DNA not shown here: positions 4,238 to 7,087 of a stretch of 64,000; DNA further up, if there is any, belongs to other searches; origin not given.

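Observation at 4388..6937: Single-polypeptide fusion of a GT2 transferase to a large polytopic membrane domain, first of two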

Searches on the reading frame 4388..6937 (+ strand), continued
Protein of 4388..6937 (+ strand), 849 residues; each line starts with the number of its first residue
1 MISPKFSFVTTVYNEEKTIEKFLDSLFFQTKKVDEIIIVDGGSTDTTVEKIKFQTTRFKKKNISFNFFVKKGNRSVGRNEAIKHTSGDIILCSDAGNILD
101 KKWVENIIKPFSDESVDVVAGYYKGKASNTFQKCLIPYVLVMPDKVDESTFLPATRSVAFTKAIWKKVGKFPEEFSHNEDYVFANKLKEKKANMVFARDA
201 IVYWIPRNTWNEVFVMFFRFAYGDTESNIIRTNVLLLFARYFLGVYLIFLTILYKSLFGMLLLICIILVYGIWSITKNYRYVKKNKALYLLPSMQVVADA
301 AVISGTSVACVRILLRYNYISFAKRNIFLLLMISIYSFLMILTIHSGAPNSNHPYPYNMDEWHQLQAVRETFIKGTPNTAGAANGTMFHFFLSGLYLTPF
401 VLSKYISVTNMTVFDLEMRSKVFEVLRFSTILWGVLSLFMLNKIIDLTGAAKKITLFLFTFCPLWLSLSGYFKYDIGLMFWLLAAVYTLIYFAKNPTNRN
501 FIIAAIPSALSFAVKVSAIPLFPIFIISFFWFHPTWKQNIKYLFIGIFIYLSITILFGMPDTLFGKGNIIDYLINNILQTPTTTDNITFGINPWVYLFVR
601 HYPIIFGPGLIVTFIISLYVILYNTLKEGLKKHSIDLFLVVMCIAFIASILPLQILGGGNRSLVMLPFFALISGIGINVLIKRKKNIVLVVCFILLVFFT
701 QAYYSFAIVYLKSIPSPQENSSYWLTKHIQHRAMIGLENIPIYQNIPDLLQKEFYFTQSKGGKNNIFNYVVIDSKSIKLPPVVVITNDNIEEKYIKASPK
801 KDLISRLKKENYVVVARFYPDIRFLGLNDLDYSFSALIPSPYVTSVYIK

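Call 14: search_solved_structures(query=A1, max_evalue=1, show_alignments=0)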
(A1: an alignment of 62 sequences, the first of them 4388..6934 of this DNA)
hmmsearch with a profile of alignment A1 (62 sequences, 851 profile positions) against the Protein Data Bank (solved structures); distinct sequences matched with E-value up to 1: 40.
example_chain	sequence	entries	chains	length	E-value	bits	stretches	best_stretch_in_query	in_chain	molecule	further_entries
5tze_C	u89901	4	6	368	5.5e-14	54.2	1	1-116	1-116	Glycosyl transferase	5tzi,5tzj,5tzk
5tz8_A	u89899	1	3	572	1.1e-13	53.2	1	1-115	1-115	Glycosyl transferase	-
6h1j_A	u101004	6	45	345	1.7e-11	46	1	2-184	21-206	Probable ss-1,3-N-acetylglucosaminyltransferase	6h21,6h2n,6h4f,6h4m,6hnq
8vh7_A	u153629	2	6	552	1.2e-10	43.2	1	3-107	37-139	Heparosan synthase B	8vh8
8viw_A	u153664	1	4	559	1.2e-10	43.2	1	3-107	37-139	Heparosan synthase B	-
8bz4_A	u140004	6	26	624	2.3e-10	42.3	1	1-118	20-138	Glycosyltransferase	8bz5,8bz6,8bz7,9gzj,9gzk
8bz8_A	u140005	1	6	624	2.3e-10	42.3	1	1-118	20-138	Glycosyltransferase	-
5hea_A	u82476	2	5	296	4.5e-10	41.3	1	3-115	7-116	Putative glycosyltransferase (GalT1)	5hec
6p61_A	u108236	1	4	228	3.5e-09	38.3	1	3-120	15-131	Glycosyltransferase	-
2z87_A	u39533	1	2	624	4.5e-09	38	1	4-187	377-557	Chondroitin synthase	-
2z86_A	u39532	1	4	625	4.6e-09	38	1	4-187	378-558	Chondroitin synthase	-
22ao_A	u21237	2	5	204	4.6e-08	34.6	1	4-112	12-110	GmaR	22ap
6yv7_B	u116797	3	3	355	5.1e-08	34.5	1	2-117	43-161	Glycosyl transferase, family 2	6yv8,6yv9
6yv7_A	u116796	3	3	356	5.1e-08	34.5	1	2-117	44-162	Glycosyl transferase, family 2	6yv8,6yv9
9omj_A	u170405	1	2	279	6e-08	34.2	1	3-118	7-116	Glycosyltransferase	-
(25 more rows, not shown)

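Call 26: find_encoding_contigs(protein=P0041, flank=10000, max_places=2)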
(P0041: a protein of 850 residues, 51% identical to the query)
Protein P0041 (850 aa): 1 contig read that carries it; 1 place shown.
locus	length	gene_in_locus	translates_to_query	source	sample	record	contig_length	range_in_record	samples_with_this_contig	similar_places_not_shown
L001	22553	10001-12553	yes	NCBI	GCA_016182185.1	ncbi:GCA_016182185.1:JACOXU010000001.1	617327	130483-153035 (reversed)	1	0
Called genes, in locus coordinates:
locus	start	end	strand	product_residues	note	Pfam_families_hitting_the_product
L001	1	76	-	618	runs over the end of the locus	PF13385:Laminin_G_3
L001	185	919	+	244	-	PF02353:CMAS, PF03848:TehB, PF05175:MTS, PF06325:PrmA, PF13489:Methyltransf_23, PF13649:Methyltransf_25, PF13847:Methyltransf_31, PF08241:Methyltransf_11, +3 more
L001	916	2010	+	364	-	PF13439:Glyco_transf_4, PF13579:Glyco_trans_4_4 (weak), PF00534:Glycos_transf_1, PF13692:Glyco_trans_1_4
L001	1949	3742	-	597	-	PF10131:PTPS_related (weak)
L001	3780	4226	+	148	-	-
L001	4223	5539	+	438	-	PF13231:PMT_2 (weak)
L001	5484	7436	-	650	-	-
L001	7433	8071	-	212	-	PF13489:Methyltransf_23, PF08241:Methyltransf_11, PF08242:Methyltransf_12 (weak), PF13649:Methyltransf_25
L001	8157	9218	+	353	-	PF01073:3Beta_HSD, PF01370:Epimerase, PF02719:Polysacc_synt_2 (weak), PF04321:RmlD_sub_bind (weak), PF16363:GDP_Man_Dehyd, PF07993:NAD_binding_4, PF01370:Epimerase, PF16363:GDP_Man_Dehyd, +1 more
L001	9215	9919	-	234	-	PF00535:Glycos_transf_2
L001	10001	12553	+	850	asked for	PF00535:Glycos_transf_2, PF10111:Glyco_tranf_2_2 (faint), PF13641:Glyco_tranf_2_3 (weak), PF13506:Glyco_transf_21 (weak)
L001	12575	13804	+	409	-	PF01943:Polysacc_synt, PF13440:Polysacc_synt_3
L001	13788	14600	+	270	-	PF02353:CMAS, PF03848:TehB, PF01209:Ubie_methyltran, PF13489:Methyltransf_23, PF05175:MTS, PF06325:PrmA, PF13847:Methyltransf_31, PF08241:Methyltransf_11, +3 more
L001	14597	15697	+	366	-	PF13439:Glyco_transf_4, PF00534:Glycos_transf_1, PF13692:Glyco_trans_1_4, PF13524:Glyco_trans_1_2 (weak)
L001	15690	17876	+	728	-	PF00535:Glycos_transf_2, PF10111:Glyco_tranf_2_2 (weak), PF13231:PMT_2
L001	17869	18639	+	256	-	PF00535:Glycos_transf_2, PF10111:Glyco_tranf_2_2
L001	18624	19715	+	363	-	PF09594:GT87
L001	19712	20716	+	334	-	-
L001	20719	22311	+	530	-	PF02366:PMT (weak), PF13231:PMT_2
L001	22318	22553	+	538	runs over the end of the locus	PF13231:PMT_2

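Call 27: find_encoding_contigs(protein=P0064, flank=10000, max_places=2)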
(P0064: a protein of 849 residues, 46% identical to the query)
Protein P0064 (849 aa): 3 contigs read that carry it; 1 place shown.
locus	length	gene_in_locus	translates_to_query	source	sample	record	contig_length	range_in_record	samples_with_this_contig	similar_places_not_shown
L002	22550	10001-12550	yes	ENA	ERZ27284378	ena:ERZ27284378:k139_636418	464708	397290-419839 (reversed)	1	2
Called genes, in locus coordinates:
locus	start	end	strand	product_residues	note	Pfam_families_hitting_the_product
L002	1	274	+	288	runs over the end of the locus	PF01073:3Beta_HSD (faint), PF01370:Epimerase, PF02719:Polysacc_synt_2 (weak), PF04321:RmlD_sub_bind, PF16363:GDP_Man_Dehyd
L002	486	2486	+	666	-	-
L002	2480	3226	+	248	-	PF00535:Glycos_transf_2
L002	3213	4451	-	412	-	PF08421:Methyltransf_13, PF13489:Methyltransf_23, PF08241:Methyltransf_11, PF08242:Methyltransf_12, PF13649:Methyltransf_25 (weak), PF08484:Methyltransf_14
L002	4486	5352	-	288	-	PF02353:CMAS (weak), PF13489:Methyltransf_23, PF07021:MetW, PF08003:Methyltransf_9 (weak), PF13847:Methyltransf_31, PF08241:Methyltransf_11, PF08242:Methyltransf_12, PF13649:Methyltransf_25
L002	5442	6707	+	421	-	PF08421:Methyltransf_13, PF13489:Methyltransf_23, PF08484:Methyltransf_14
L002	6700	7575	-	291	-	PF04321:RmlD_sub_bind, PF01370:Epimerase, PF01073:3Beta_HSD, PF16363:GDP_Man_Dehyd (weak)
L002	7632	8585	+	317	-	PF00106:adh_short (weak), PF01073:3Beta_HSD, PF01370:Epimerase, PF02719:Polysacc_synt_2 (weak), PF05368:NmrA (weak), PF07993:NAD_binding_4 (weak), PF13460:NAD_binding_10, PF16363:GDP_Man_Dehyd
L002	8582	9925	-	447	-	PF03446:NAD_binding_2, PF03721:UDPG_MGDP_dh_N, PF03807:F420_oxidored (faint), PF00984:UDPG_MGDP_dh, PF03720:UDPG_MGDP_dh_C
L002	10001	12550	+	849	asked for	PF00535:Glycos_transf_2, PF02366:PMT (weak), PF13231:PMT_2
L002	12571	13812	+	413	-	PF01943:Polysacc_synt, PF13440:Polysacc_synt_3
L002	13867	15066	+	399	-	PF01041:DegT_DnrJ_EryC1, PF00155:Aminotran_1_2, PF01053:Cys_Met_Meta_PP (weak)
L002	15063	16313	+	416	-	PF08421:Methyltransf_13, PF08242:Methyltransf_12 (faint), PF13489:Methyltransf_23, PF08241:Methyltransf_11 (faint), PF08484:Methyltransf_14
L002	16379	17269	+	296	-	PF01370:Epimerase, PF04321:RmlD_sub_bind (weak), PF16363:GDP_Man_Dehyd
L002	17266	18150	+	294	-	PF04724:Glyco_transf_17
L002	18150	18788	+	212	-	-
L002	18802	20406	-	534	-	-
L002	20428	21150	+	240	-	-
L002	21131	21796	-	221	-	-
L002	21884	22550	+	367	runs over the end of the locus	PF13439:Glyco_transf_4, PF00534:Glycos_transf_1, PF13524:Glyco_trans_1_2, PF13692:Glyco_trans_1_4, PF20706:GT4-conflict (weak)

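Call 29: predict_structure(alignment_id=A1)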
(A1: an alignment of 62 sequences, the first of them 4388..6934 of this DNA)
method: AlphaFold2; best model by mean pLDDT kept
length: 849 residues; sequences in the alignment: 62
mean_pLDDT: 91.9   pTM: 0.88
mean pLDDT of the five models: 91.9, 91.4, 90.7, 90.4, 89.6
residues with pLDDT >= 90: 658; 70-90: 175; 50-70: 15; < 50: 1
segments of 3 or more residues with pLDDT < 50: none
pLDDT, mean of each block of 10 residues (from residue 1): 81 90 93 92 91 87 90 89 93 91 95 93 93 94 88 88 93 83 90 93 93 95 88 90 92 90 93 94 94 96 95 92 95 97 93 90 93 88 88 94 89 88 95 98 97 97 95 95 98 95 97 93 97 94 97 93 76 66 80 91 95 96 94 95 95 81 95 96 88 95 95 93 96 92 91 91 89 94 95 92 96 96 89 89 96
secondary structure, 60 per line:
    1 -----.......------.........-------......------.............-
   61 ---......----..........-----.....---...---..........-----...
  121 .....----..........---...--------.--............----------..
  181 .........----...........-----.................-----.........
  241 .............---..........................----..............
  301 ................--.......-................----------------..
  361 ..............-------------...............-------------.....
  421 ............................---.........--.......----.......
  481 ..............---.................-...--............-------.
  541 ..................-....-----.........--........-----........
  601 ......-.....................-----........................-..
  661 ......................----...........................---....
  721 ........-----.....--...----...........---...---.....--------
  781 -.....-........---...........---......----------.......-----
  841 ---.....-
elements in order (helices of 4 or more, strands of 3 or more residues): E6-12 H19-27 E35-40 H47-59 E64-69 H74-83 E89-93 E97-99 H103-112 E118-125 H130-139 E157-161 H162-168 H179-189 E194-204 H210-226 H232-253 H257-282 H287-316 H319-325 H327-342 H359-374 H388-402 H416-448 H452-460 H463-469 H474-494 H498-514 H521-532 H540-558 H560-563 H569-577 H580-586 H593-606 H608-628 H634-657 H659-682 H687-713 H717-728 E734-738 H748-758 E768-772 E782-786 H788-794 H799-809 E813-818 H829-835 E844-848

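Call 31: fold_search(model_id=the predicted structure, library=pdb)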
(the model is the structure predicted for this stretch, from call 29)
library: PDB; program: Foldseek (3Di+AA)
matches with E <= 10: 846; with E <= 0.001: 298
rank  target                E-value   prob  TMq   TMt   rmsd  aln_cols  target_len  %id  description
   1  6yv7_B                3.9e-10  1.00  0.26  0.58   6.8       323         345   16  Mannosyltransferase PcManGT from Pyrobaculum calidifontis (released 2020-07-22)
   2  8bz6_B                4.5e-10  1.00  0.20  0.27  11.9       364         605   19  Crystal structure of the L. monocytogenes RmlT in complex with UDP-glucose (released 2023-12-27)
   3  8bz5_A                5.9e-10  1.00  0.20  0.27  11.9       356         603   20  Crystal structure of the L. monocytogenes RmlT in complex with HEPES (released 2023-12-27)
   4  8bz7_A                8.4e-10  1.00  0.20  0.28  12.0       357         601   20  Crystal structure of the L. monocytogenes RmlT in complex with TDP-rhamnose (released 2023-12-27)
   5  8bz8_A                1.1e-09  1.00  0.20  0.28  11.9       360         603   19  Crystal structure of the L. monocytogenes RmlT D198A variant in complex with TDP-rhamnose (released 2023-12-27)
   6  8bz7_C                1.3e-09  1.00  0.20  0.28  12.4       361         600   20  Crystal structure of the L. monocytogenes RmlT in complex with TDP-rhamnose (released 2023-12-27)
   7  8bz7_D                1.3e-09  1.00  0.20  0.28  11.7       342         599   20  Crystal structure of the L. monocytogenes RmlT in complex with TDP-rhamnose (released 2023-12-27)
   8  8bz4_A                1.4e-09  1.00  0.20  0.27  12.0       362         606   19  Crystal structure of the apo form of the L. monocytogenes RmlT (released 2023-12-27)
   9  8bz7_B                1.6e-09  1.00  0.20  0.28  12.5       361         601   20  Crystal structure of the L. monocytogenes RmlT in complex with TDP-rhamnose (released 2023-12-27)
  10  8bz7_E                1.8e-09  1.00  0.20  0.27  12.2       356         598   20  Crystal structure of the L. monocytogenes RmlT in complex with TDP-rhamnose (released 2023-12-27)
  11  8bz5_C                1.8e-09  1.00  0.20  0.27  12.4       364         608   20  Crystal structure of the L. monocytogenes RmlT in complex with HEPES (released 2023-12-27)
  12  9gzk_E                1.9e-09  1.00  0.20  0.28  12.7       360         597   20  Crystal structure of the L. monocytogenes RmlT in complex with 4-RboP-(CH2)6NH2 (released 2024-12-18)
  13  8bz8_B                2.0e-09  1.00  0.20  0.27  12.3       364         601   20  Crystal structure of the L. monocytogenes RmlT D198A variant in complex with TDP-rhamnose (released 2023-12-27)
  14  9omh_C                2.8e-09  1.00  0.20  0.61   6.6       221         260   16  WrtF fucosyltransferase - Apo (released 2025-10-29)
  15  9omk_B                2.8e-09  1.00  0.20  0.61   6.6       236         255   15  WrtF fucosyltransferase - trisaccharide acceptor (released 2025-10-29)
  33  6p61_B                7.9e-09  1.00  0.20  0.82   3.9       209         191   20  Structure of a Glycosyltransferase from Leptospira borgpetersenii serovar Hardjo-bovis (strain JB197) (released 2019-07-10)
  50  6p61_C                1.3e-08  1.00  0.20  0.82   4.0       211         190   20  Structure of a Glycosyltransferase from Leptospira borgpetersenii serovar Hardjo-bovis (strain JB197) (released 2019-07-10)
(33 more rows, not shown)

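Call 59: find_encoding_contigs(protein=window:4388-6934:+, flank=3000, max_places=2)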
Protein window:4388-6934:+ (849 aa): 2 contigs read that carry it; 1 place shown.
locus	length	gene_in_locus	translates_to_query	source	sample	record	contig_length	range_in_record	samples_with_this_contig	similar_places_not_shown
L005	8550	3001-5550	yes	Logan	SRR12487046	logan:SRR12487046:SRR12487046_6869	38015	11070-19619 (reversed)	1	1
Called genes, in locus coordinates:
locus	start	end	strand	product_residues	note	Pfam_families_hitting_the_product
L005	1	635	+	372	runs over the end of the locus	PF01073:3Beta_HSD, PF01370:Epimerase, PF02719:Polysacc_synt_2, PF05368:NmrA (weak), PF16363:GDP_Man_Dehyd, PF07993:NAD_binding_4, PF01370:Epimerase, PF16363:GDP_Man_Dehyd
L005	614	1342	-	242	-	PF00535:Glycos_transf_2, PF13641:Glyco_tranf_2_3 (weak)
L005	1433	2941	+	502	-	PF13231:PMT_2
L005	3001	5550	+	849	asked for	PF00535:Glycos_transf_2, PF13641:Glyco_tranf_2_3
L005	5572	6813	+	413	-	PF01943:Polysacc_synt, PF13440:Polysacc_synt_3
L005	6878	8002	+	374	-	PF13524:Glyco_trans_1_2, PF13692:Glyco_trans_1_4, PF00534:Glycos_transf_1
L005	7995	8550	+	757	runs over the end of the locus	PF00535:Glycos_transf_2, PF10111:Glyco_tranf_2_2, PF13641:Glyco_tranf_2_3 (weak), PF13231:PMT_2 (weak)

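Call 68: find_encoding_contigs(protein=P0008, flank=7000, max_places=1)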
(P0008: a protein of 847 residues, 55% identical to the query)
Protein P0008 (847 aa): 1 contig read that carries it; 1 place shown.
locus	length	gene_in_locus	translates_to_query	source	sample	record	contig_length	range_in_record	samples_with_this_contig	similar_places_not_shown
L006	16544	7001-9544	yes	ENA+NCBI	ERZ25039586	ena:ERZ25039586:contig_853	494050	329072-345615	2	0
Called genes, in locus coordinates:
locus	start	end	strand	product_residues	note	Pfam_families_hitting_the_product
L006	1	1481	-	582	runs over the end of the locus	PF10131:PTPS_related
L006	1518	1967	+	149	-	-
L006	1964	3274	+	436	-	-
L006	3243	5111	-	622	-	-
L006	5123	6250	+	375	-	PF01370:Epimerase, PF07993:NAD_binding_4, PF16363:GDP_Man_Dehyd, PF01370:Epimerase, PF16363:GDP_Man_Dehyd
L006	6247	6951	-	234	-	PF00535:Glycos_transf_2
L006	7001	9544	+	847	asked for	PF00535:Glycos_transf_2, PF13641:Glyco_tranf_2_3 (weak), PF13231:PMT_2 (weak)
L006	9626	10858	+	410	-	PF01943:Polysacc_synt, PF13440:Polysacc_synt_3, PF01554:MatE (weak)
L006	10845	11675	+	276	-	PF01209:Ubie_methyltran, PF02353:CMAS, PF05175:MTS, PF13489:Methyltransf_23, PF08241:Methyltransf_11, PF08242:Methyltransf_12, PF13649:Methyltransf_25, PF13847:Methyltransf_31, +2 more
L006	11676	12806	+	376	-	PF13439:Glyco_transf_4 (weak), PF13524:Glyco_trans_1_2, PF13692:Glyco_trans_1_4, PF00534:Glycos_transf_1, PF20706:GT4-conflict (weak)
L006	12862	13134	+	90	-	-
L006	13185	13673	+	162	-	-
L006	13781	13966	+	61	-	PF10685:KGG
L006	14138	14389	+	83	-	PF04226:Transgly_assoc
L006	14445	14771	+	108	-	-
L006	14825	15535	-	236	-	PF00027:cNMP_binding, PF13545:HTH_Crp_2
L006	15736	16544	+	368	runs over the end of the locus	PF00512:HisKA, PF02518:HATPase_c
